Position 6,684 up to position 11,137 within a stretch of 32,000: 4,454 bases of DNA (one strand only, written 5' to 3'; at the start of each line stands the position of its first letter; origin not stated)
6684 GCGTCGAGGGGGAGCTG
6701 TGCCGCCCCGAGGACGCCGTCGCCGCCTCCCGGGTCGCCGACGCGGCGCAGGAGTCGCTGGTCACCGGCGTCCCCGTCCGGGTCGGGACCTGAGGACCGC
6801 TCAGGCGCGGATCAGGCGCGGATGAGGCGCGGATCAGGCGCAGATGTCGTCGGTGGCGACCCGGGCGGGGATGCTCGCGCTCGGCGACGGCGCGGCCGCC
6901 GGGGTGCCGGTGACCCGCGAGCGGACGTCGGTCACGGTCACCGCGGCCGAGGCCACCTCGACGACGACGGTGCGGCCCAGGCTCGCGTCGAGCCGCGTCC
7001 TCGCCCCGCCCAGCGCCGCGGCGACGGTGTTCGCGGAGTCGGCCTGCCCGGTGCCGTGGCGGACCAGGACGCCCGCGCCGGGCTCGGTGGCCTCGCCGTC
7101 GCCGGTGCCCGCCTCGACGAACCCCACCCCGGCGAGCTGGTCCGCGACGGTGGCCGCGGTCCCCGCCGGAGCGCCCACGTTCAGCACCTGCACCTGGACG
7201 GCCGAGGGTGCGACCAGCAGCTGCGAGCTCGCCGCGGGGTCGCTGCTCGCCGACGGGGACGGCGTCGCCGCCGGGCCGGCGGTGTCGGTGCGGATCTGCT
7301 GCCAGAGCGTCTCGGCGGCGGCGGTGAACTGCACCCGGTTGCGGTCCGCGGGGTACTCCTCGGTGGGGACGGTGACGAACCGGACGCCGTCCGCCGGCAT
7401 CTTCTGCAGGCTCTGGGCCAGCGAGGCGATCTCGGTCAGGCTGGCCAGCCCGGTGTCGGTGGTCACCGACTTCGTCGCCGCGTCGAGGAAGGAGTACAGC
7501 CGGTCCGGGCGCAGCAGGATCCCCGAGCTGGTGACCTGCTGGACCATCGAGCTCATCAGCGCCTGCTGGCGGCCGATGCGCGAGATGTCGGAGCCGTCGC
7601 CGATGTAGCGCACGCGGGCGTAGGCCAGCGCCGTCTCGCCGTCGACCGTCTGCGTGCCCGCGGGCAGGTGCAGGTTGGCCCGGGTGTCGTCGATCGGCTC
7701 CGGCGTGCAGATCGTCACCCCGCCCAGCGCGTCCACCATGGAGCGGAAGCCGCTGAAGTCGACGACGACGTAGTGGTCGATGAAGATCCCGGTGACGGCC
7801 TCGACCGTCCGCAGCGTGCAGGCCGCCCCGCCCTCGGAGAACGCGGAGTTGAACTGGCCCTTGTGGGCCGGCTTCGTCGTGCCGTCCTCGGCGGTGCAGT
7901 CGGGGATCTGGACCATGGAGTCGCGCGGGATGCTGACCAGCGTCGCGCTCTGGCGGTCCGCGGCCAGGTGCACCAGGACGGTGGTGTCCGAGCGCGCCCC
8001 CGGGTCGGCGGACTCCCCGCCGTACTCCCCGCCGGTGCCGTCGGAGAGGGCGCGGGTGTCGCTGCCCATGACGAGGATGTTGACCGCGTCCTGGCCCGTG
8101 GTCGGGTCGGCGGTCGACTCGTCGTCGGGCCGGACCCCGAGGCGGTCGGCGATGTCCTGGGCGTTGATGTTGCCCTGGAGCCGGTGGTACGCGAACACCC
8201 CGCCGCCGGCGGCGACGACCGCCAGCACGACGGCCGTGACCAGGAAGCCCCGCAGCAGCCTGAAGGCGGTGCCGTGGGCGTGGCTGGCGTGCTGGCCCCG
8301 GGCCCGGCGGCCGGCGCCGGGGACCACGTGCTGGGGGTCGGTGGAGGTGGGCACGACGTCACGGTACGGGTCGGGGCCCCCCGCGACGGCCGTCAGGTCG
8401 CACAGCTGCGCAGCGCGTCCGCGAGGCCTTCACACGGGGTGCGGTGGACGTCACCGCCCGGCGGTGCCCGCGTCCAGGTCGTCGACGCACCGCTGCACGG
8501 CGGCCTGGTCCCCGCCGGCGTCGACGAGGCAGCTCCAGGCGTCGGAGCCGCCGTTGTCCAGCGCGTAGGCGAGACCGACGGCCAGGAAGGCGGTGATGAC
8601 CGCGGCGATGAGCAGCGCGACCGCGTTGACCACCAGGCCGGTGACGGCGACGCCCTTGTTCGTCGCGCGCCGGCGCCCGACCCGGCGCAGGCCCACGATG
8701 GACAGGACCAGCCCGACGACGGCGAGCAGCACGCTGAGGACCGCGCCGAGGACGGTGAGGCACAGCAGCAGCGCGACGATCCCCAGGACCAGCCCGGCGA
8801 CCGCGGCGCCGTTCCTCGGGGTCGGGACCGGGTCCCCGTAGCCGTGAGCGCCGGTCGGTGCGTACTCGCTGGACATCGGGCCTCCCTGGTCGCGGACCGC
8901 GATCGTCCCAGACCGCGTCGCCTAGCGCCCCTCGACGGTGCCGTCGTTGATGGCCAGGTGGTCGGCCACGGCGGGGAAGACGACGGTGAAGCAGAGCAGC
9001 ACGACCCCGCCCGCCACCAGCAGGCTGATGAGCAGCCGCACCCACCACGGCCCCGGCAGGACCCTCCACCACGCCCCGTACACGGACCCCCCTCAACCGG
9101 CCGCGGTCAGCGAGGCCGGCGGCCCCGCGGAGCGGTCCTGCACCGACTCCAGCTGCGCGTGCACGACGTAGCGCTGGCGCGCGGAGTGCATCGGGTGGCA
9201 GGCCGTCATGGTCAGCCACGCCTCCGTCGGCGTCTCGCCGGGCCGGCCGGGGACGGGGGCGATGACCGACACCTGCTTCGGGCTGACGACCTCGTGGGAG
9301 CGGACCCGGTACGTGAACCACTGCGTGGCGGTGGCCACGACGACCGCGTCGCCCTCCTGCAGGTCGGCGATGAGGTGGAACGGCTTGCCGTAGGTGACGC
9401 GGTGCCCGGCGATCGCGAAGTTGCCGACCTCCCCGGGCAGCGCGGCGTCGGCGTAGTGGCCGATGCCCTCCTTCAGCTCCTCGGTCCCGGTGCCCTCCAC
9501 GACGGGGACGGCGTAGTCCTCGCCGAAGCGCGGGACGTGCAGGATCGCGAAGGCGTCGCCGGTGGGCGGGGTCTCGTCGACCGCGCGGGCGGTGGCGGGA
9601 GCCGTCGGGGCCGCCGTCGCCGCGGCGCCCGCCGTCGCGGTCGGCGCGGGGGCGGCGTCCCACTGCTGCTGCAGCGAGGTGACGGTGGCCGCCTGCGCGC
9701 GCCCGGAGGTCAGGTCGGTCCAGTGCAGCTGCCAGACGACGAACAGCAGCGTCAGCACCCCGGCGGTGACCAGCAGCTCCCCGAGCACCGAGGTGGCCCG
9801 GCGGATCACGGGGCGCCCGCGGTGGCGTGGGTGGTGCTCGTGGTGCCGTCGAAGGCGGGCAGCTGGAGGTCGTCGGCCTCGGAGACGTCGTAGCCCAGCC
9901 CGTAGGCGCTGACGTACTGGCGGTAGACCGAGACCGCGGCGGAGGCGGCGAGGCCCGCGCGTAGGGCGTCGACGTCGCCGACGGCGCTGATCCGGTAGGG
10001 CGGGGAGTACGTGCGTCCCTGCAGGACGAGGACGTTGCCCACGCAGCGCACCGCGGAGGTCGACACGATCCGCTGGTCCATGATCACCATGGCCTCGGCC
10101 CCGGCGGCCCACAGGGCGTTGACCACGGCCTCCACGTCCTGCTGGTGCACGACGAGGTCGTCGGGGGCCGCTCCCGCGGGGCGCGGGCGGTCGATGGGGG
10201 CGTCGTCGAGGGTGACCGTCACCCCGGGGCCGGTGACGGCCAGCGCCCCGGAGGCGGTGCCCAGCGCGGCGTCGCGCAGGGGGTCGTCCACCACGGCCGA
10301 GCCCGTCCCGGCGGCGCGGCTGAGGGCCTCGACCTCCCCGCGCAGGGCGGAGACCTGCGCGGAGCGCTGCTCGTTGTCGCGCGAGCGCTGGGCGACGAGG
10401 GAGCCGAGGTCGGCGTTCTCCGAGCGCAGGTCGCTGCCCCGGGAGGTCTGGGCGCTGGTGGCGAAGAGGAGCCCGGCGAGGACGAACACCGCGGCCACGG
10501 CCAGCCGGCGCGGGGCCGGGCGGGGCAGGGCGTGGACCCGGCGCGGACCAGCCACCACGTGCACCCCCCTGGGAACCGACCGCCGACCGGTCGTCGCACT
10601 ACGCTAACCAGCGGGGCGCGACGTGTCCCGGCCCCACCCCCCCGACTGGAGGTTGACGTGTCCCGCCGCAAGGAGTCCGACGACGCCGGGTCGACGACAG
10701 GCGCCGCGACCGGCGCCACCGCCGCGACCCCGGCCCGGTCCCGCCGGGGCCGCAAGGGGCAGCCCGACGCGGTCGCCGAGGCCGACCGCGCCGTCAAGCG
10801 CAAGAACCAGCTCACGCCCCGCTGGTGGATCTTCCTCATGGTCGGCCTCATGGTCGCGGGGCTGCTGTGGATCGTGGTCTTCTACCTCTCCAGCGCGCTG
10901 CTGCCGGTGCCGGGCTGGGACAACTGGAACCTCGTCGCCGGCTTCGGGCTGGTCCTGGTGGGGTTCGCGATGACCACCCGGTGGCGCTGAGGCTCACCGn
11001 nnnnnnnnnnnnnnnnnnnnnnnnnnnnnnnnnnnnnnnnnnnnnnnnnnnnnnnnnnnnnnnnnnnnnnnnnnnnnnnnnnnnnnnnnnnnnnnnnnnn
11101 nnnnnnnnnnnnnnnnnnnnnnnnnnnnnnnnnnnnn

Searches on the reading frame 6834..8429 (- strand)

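Call 8: search_protein_families(library=pfam, proteins=[window:6834-8429:-])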
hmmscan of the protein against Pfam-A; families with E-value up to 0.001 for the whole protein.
window:6834-8429:- (531 aa): 2 families
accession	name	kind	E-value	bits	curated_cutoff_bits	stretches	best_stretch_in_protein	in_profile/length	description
PF03816.19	LytR_cpsA_psr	-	3.2e-48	164.1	24.6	1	146-300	1-149/150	LytR_cpsA_psr family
PF13399.11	LytR_C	-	1e-07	33.2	22.2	1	411-490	2-80/86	LytR cell envelope-related transcriptional attenuator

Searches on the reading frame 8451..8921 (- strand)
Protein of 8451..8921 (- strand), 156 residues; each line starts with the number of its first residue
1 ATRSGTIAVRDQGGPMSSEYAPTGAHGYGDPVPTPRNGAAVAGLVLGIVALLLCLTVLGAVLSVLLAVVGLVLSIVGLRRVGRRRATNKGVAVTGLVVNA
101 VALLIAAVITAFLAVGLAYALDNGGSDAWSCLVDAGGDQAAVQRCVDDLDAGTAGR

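Call 8: search_protein_families(library=pfam, proteins=[window:8451-8921:-])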
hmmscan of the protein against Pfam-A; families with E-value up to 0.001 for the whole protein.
window:8451-8921:- (156 aa): 1 family
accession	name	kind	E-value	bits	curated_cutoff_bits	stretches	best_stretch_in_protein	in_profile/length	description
PF13828.11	DUF4190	-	5.1e-08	33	35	1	40-108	2-61/62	Domain of unknown function (DUF4190)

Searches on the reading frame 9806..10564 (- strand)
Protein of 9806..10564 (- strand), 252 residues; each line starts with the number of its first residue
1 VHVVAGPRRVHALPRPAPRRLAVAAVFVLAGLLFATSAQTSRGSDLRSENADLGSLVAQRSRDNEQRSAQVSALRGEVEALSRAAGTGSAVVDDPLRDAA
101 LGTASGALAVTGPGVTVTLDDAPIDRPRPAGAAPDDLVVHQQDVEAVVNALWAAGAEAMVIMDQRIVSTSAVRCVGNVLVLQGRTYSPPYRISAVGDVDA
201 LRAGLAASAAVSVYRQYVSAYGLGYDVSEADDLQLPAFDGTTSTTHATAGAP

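Call 8: search_protein_families(library=pfam, proteins=[window:9806-10564:-])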
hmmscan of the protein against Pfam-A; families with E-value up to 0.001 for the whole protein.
window:9806-10564:- (252 aa): 1 family
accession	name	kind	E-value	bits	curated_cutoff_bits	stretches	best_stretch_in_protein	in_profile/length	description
PF05949.17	DUF881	-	1.9e-45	154.7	25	1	100-247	4-145/146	Bacterial protein of unknown function (DUF881)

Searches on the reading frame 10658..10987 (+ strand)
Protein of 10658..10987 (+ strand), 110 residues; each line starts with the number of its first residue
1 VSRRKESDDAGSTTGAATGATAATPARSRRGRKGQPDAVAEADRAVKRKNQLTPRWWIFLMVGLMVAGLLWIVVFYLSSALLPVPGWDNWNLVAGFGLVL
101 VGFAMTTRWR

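Call 24: find_homologous_proteins(query=window:10658-10987:+, max_evalue=0.001)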
Query seq(110 aa) (110 aa): 118 proteins with E <= 0.001 among 255 candidates.
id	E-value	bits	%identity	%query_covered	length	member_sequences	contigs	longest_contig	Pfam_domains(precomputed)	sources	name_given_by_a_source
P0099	1.6e-59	217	89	100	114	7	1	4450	PF06781.18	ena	-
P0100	4.7e-56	206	85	100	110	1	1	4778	PF06781.18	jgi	jgi:hypothetical protein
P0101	3.1e-54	200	83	100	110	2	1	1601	PF06781.18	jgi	jgi:hypothetical protein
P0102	2.2e-48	181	78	100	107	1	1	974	PF06781.18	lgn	-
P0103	4.7e-48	180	78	100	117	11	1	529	PF06781.18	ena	-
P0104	4.3e-44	167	71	98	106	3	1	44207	PF06781.18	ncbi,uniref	ncbi:cell division protein CrgA [Kineococcus sp. SYSU DK002]|uniref:cell division protein CrgA n=1 T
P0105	5.2e-41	157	68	100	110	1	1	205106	PF06781.18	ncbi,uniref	ncbi:cell division protein CrgA [Kineococcus sp. SYSU DK003]|uniref:cell division protein CrgA n=1 T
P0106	1.3e-40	156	68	98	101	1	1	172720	PF06781.18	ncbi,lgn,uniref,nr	ncbi:cell division protein CrgA [Kineococcus rhizosphaerae]|uniref:Cell division protein CrgA n=1 Ta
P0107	6.7e-39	150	84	67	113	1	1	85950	PF06781.18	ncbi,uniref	ncbi:cell division protein CrgA [Kineococcus gypseus]|uniref:cell division protein CrgA n=1 Tax=Kine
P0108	5.1e-38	147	70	98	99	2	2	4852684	PF06781.18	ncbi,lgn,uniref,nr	ncbi:cell division protein CrgA [Kineococcus aurantiacus]|uniref:Cell division protein CrgA n=1 Tax=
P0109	6.2e-38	147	65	100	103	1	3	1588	PF06781.18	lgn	-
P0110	7.0e-38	147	67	100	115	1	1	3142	PF06781.18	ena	-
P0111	7.7e-38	147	78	73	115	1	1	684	PF06781.18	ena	-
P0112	2.0e-37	146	65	97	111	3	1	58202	PF06781.18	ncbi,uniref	ncbi:cell division protein CrgA [Kineococcus arenarius]|uniref:cell division protein CrgA n=1 Tax=Ki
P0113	2.5e-37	145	79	75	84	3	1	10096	PF06781.18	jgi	-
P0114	2.8e-37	145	68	98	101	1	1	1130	PF06781.18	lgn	-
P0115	3.1e-37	145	67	100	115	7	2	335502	PF06781.18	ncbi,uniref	ncbi:cell division protein CrgA [Kineococcus sp. TBRC 1896]|uniref:Cell division protein CrgA n=1 Ta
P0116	1.6e-36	143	88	67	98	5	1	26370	PF06781.18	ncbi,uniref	ncbi:cell division protein CrgA [Kineococcus vitellinus]|uniref:cell division protein CrgA n=1 Tax=K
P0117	2.2e-36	142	65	97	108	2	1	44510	PF06781.18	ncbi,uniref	ncbi:cell division protein CrgA [Kineococcus sp. G2]|uniref:cell division protein CrgA n=1 Tax=Kineo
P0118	9.6e-36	140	66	100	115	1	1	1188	PF06781.18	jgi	jgi:hypothetical protein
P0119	1.4e-35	140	60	98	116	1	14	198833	PF06781.18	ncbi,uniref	ncbi:cell division protein CrgA [Kineococcus esterisolvens]|uniref:cell division protein CrgA n=1 Ta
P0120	9.5e-35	137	66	100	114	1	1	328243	PF06781.18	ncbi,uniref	ncbi:cell division protein CrgA [Kineococcus sp. LSe6-4]|uniref:Cell division protein CrgA n=1 Tax=K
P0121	4.3e-34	135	81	64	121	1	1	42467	PF06781.18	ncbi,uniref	ncbi:cell division protein CrgA [Kineococcus sp. SYSU DK018]|uniref:cell division protein CrgA n=1 T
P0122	1.4e-33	133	59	100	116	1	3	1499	PF06781.18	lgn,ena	-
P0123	4.8e-33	131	60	98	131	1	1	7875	PF06781.18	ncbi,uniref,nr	ncbi:cell division protein CrgA [Kineococcus indalonis]|uniref:cell division protein CrgA n=1 Tax=Ki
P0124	7.0e-33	131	83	63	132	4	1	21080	PF06781.18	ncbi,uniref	ncbi:cell division protein CrgA [Kineococcus sp. SYSU DK005]|uniref:cell division protein CrgA n=1 T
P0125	2.5e-31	126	59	100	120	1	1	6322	PF06781.18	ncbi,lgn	ncbi:MAG: cell division protein CrgA [Janthinobacterium lividum]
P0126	1.8e-30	123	59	78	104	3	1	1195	PF06781.18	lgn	-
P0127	2.8e-30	123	52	98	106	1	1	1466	PF06781.18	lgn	-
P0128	3.7e-30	122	72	63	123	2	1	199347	PF06781.18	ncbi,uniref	ncbi:cell division protein CrgA [Kineococcus sp. SYSU DK004]|uniref:cell division protein CrgA n=1 T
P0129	1.2e-29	121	64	82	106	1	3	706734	PF06781.18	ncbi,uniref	ncbi:cell division protein CrgA [Kineococcus gynurae]|uniref:Cell division protein CrgA n=1 Tax=Kine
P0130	1.3e-29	120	59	87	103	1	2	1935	PF06781.18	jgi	jgi:hypothetical protein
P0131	1.4e-29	120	68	62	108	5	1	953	PF06781.18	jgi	-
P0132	3.1e-29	119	61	76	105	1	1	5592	PF06781.18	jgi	-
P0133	1.5e-28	117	53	99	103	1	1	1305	PF06781.18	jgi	jgi:hypothetical protein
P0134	2.7e-28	116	71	63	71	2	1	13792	PF06781.18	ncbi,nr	ncbi:cell division protein CrgA [Kineococcus sp. R8]|nr:cell division protein CrgA [Kineococcus sicc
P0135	8.2e-28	115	68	63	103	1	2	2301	PF06781.18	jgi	-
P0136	8.9e-27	111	55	98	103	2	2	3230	PF06781.18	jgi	-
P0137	4.6e-26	109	65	77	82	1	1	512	PF06781.18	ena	-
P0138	1.7e-24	104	59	76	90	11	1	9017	PF06781.18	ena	-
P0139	1.7e-24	104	81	53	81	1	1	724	PF06781.18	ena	-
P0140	1.7e-24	104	66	64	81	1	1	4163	PF06781.18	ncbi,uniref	ncbi:cell division protein CrgA [Kineococcus glutinatus]|uniref:Cell division protein CrgA n=1 Tax=K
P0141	7.6e-23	99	60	77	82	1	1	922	PF06781.18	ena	-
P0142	1.3e-22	98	61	77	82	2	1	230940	PF06781.18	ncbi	ncbi:hypothetical protein NUM3379_27400 [Kineococcus sp. NUM-3379]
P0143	5.9e-22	96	50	95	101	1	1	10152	PF06781.18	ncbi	-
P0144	1.5e-21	94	76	53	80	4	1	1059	PF06781.18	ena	-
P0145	2.7e-21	94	74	53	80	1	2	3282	PF06781.18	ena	-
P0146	2.0e-20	91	44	96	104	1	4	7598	PF06781.18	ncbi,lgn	-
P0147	2.5e-20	90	72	53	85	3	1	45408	PF06781.18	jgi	-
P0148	7.4e-20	89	55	76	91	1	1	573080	PF06781.18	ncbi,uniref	ncbi:cell division protein CrgA [Pseudokineococcus sp. 1T1Z-3]|uniref:cell division protein CrgA n=1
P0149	1.1e-19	88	71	53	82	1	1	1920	PF06781.18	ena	-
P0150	1.3e-19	88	71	53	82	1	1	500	PF06781.18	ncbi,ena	-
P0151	1.3e-19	88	59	76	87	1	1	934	PF06781.18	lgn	-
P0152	2.3e-19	87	58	77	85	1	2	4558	PF06781.18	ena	-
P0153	3.0e-19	87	65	55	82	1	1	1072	PF06781.18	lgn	-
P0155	1.5e-18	85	58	66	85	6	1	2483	PF06781.18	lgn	-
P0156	2.0e-18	84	62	55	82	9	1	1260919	PF06781.18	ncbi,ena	-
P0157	2.0e-18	84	63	56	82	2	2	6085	PF06781.18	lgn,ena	-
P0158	3.5e-18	84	66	53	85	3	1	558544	PF06781.18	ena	-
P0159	7.6e-18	82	50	78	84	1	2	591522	PF06781.18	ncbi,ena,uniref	ncbi:cell division protein CrgA [Aquipuribacter sp. MA13-6]|uniref:cell division protein CrgA n=1 Ta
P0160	9.9e-18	82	62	53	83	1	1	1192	PF06781.18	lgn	-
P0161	1.0e-17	82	59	63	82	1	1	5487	PF06781.18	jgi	jgi:hypothetical protein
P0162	1.3e-17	82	54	71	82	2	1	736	PF06781.18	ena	-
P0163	1.4e-17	82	57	68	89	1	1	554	PF06781.18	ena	-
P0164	1.9e-17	81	68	52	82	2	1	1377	PF06781.18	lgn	-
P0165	2.6e-17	81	52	74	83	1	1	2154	PF06781.18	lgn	-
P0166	2.7e-17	81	54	71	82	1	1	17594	PF06781.18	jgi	-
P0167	3.2e-17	80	52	74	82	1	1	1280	PF06781.18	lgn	-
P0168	3.3e-17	80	48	74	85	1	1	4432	PF06781.18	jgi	jgi:hypothetical protein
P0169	3.3e-17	80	63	51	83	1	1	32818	PF06781.18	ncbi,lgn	-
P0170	3.5e-17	80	67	52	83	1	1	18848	PF06781.18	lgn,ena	-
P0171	3.7e-17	80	54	71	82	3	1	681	PF06781.18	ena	-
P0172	5.4e-17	80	52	78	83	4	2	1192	PF06781.18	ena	-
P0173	6.1e-17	80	53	78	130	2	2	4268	PF06781.18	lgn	-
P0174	6.6e-17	79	53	78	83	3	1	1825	PF06781.18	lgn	-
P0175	8.9e-17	79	64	53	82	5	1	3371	PF06781.18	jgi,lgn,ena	jgi:hypothetical protein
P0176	9.0e-17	79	54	71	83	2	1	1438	PF06781.18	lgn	-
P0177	1.2e-16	79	51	71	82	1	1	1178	PF06781.18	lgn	-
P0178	1.2e-16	79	69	53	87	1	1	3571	PF06781.18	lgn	-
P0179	1.7e-16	78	50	78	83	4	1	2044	PF06781.18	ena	-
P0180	1.8e-16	78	67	53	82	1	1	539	PF06781.18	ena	-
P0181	1.9e-16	78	58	58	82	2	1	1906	PF06781.18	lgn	-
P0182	2.7e-16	77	52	77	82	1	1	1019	PF06781.18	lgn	-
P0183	3.1e-16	77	63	52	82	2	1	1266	PF06781.18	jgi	-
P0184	4.9e-16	77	61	55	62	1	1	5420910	PF06781.18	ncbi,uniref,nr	ncbi:hypothetical protein VV02_02040 [Luteipulveratus mongoliensis]|uniref:Cell division protein Crg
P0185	5.4e-16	77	61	51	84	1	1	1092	PF06781.18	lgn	-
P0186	5.6e-16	76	45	79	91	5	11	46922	PF06781.18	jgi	jgi:hydrogenase-4 membrane subunit HyfE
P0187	5.9e-16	76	53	76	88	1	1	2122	PF06781.18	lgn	-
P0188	6.2e-16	76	59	53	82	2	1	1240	PF06781.18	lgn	-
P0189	8.4e-16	76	64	53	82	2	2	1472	PF06781.18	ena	-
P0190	9.9e-16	76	65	52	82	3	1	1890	PF06781.18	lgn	-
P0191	1.1e-15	76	60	53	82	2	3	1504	PF06781.18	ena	-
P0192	1.1e-15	75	50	78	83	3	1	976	PF06781.18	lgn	-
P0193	1.3e-15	75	49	79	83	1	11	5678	PF06781.18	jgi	jgi:hypothetical protein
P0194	1.9e-15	75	58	55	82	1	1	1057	PF06781.18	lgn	-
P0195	2.2e-15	75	58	36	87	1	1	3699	PF06781.18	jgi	jgi:hypothetical protein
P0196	3.4e-15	74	48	72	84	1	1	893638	PF06781.18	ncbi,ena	-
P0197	3.6e-15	74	51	66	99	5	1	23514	PF06781.18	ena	-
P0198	3.8e-15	74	48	78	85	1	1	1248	PF06781.18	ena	-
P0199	5.5e-15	73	48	75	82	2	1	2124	PF06781.18,PF14715.12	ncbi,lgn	-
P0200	7.9e-15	73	59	53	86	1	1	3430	PF06781.18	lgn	-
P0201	1.1e-14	72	59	66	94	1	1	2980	PF06781.18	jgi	-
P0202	2.7e-14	71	48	78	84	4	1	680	PF06781.18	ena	-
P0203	2.8e-14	71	48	78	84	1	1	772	PF06781.18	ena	-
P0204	4.0e-14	70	47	80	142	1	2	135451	PF06781.18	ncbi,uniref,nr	ncbi:cell division protein CrgA [Luteipulveratus sp. YIM 133132]|uniref:Cell division protein CrgA n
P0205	4.2e-14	70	66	53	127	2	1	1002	PF06781.18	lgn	-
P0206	5.8e-14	70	66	53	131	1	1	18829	PF06781.18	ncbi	-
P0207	1.4e-13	69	49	69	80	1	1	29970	PF06781.18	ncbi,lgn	-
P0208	2.1e-13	68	63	50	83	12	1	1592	PF06781.18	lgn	-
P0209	6.5e-13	67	48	78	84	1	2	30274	PF06781.18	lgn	-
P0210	3.7e-12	64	60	53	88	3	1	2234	PF06781.18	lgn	-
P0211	1.1e-11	63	59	50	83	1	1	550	PF06781.18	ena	-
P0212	1.4e-11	62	55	55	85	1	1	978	PF06781.18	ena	-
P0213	2.5e-11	62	57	53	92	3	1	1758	PF06781.18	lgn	-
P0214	1.3e-9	56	53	55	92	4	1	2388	PF06781.18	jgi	jgi:Cell division protein CrgA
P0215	1.6e-9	56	53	55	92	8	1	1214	PF06781.18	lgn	-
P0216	4.3e-9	54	41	80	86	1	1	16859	PF06781.18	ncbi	-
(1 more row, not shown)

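Call 26: find_related_loci(query=A1, collection=genome_contigs, flank=6000)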
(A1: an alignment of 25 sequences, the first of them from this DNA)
Query A1 (110 aa) in genome_contigs; peptide patterns used: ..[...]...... (x = any residue, [..] = any of these).
600 stretches matched a pattern (row limit reached: there are more); 596 encode a relative of the query (tblastn E <= 1e-3); the best 80 are kept; 80 distinct loci.
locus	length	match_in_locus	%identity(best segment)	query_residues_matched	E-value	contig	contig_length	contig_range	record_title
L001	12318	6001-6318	71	1-110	1e-42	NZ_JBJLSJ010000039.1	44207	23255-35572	Kineococcus sp. SYSU DK002 NODE_39_length_44207_cov_29.110186, whole genome shotgun sequence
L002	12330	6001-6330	69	1-110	2e-41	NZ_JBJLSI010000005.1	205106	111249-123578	Kineococcus sp. SYSU DK003 NODE_5_length_205106_cov_29.001327, whole genome shotgun sequence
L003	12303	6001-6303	65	1-110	3e-41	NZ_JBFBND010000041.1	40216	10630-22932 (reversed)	Kineococcus sp. NPDC059986 NPDC059986_T2_D7.ctg-0041, whole genome shotgun sequence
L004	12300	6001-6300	66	1-110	5e-40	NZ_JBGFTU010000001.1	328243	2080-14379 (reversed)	Kineococcus halophytocola strain LSe6-4 NODE_1_length_328243_cov_49.509996, whole genome shotgun sequence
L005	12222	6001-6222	84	37-110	9e-40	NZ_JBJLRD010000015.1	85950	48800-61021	Kineococcus gypseus strain CCTCC AA 2013232 NODE_15_length_85950_cov_24.604535, whole genome shotgun sequence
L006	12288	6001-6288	67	1-105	3e-38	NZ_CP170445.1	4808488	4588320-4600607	Kineococcus sp. DHX-1 chromosome, complete genome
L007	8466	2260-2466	83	42-110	1e-36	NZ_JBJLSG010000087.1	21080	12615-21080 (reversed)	Kineococcus sp. SYSU DK005 NODE_87_length_21080_cov_29.026392, whole genome shotgun sequence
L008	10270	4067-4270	72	43-110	4e-33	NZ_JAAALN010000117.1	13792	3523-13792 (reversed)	Kineococcus siccus strain R8 NODE_117_length_13792_cov_13.172265, whole genome shotgun sequence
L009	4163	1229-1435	65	41-109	5e-28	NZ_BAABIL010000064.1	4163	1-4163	Kineococcus glutinatus strain JCM 18126 sequence064, whole genome shotgun sequence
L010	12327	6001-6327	43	1-110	8e-25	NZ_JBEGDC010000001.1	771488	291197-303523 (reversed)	Microbacterium sp. KR10-403 contig1, whole genome shotgun sequence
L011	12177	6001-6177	68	53-110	1e-23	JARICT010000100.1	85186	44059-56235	MAG: Quadrisphaera sp. isolate cluster2_bin.45 k127_1352398, whole genome shotgun sequence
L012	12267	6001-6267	44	17-110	1e-23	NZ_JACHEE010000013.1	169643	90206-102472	Arthrobacter sp. AZCC_0090 Ga0417320_13, whole genome shotgun sequence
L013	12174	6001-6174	66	53-110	3e-23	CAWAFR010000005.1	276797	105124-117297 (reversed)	MAG: uncultured Actinomycetota bacterium isolate MFD02581.bin.3.113 genome assembly, contig: contig_122263, whole genome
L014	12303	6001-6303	41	2-110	3e-23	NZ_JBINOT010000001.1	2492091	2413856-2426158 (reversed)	Arthrobacter sp. NA-172 contig_1, whole genome shotgun sequence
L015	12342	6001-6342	42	5-110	3e-23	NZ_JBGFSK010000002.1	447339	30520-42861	Janibacter sp. GXQ6167 Scaffold2, whole genome shotgun sequence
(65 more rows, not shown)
